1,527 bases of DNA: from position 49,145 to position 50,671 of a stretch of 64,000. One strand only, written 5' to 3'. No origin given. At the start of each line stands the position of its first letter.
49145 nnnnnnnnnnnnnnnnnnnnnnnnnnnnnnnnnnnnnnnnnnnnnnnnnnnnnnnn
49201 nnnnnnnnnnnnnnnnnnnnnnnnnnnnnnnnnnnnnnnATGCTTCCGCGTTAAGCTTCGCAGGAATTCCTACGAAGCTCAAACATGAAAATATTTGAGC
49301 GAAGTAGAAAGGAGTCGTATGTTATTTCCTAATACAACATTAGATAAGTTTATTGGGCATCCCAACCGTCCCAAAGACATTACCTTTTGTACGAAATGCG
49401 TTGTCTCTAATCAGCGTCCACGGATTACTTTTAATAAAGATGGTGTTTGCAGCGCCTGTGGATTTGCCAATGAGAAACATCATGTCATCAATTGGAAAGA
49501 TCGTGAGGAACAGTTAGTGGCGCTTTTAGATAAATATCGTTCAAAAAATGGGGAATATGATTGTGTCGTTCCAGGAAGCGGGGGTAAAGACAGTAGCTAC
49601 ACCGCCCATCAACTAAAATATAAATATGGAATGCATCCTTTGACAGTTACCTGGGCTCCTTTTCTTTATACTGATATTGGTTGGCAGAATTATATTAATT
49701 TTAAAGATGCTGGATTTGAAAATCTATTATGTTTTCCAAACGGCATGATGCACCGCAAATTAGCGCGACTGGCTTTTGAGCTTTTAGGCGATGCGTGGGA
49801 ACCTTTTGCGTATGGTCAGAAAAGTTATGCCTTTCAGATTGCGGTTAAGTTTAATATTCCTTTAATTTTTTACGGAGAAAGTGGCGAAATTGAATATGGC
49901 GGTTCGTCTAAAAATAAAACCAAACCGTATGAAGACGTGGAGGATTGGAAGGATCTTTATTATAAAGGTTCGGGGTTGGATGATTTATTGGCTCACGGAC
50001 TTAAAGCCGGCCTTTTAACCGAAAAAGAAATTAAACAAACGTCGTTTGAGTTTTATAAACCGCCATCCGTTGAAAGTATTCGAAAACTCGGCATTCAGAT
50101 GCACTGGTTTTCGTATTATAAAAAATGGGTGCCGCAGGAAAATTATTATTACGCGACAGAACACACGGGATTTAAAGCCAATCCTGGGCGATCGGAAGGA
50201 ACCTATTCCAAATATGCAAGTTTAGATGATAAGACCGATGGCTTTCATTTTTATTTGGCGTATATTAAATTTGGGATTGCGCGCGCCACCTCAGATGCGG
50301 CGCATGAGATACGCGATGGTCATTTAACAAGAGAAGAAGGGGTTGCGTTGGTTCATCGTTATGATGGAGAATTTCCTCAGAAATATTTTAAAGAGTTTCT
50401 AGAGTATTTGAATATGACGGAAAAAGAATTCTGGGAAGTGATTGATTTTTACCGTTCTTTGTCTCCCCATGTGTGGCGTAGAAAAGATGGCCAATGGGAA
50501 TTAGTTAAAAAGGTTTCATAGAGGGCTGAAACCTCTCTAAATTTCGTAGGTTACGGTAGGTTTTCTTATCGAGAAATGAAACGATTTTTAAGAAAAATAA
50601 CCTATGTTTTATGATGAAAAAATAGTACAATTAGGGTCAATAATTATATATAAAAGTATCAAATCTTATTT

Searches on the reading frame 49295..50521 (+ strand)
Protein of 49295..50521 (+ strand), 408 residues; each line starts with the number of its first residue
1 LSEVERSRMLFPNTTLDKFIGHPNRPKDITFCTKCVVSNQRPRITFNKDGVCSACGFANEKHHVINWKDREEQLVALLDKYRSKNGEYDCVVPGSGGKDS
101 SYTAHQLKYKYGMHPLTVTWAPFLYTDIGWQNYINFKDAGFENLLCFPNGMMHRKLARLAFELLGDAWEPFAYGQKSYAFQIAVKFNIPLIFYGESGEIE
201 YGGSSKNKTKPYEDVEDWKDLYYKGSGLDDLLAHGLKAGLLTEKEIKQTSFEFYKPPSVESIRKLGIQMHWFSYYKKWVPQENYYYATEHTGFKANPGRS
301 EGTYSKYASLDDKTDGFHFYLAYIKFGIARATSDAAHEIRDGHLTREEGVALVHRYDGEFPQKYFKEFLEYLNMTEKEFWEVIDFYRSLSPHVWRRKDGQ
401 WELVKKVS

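Call 9: search_protein_families(library=pfam, proteins=[window:49295-50521:+])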
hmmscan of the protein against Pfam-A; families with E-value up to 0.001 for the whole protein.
window:49295-50521:+ (408 aa): 0 families

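Call 52: search_solved_structures(query=window:49295-50521:+, max_evalue=1)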
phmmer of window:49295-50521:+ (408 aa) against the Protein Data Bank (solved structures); distinct sequences matched with E-value up to 1: 6.
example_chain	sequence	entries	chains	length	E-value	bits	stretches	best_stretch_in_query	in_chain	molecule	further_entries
8wex_A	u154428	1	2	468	3.6e-104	352.1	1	12-405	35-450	N-acetyl sugar amidotransferase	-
5byo_A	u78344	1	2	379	4.8e-06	28.8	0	219-269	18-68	dTor_12x31L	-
4yxz_A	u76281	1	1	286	6.2e-05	25.1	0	219-270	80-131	dTor_9x31L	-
4yxy_A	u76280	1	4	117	0.23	13.4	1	196-270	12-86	dTor_9x31L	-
1nhg_A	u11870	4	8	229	0.47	12.4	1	214-321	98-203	enoyl-acyl carrier reductase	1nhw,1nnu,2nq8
2foi_A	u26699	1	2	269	0.66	11.9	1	214-321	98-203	enoyl-acyl carrier reductase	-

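Call 53: search_protein_families(library=pfam, proteins=[window:49295-50521:+], max_evalue=0.1)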
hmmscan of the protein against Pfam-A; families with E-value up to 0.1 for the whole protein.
window:49295-50521:+ (408 aa): 2 families
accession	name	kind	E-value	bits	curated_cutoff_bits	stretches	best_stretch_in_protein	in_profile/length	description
PF21046.2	Rad26-like_C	-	0.033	14.4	27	0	323-353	32-62/65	Rad26-like, C-terminal domain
PF01907.25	Ribosomal_L37e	-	0.04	14.4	27.6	1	46-70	26-51/53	Ribosomal protein L37e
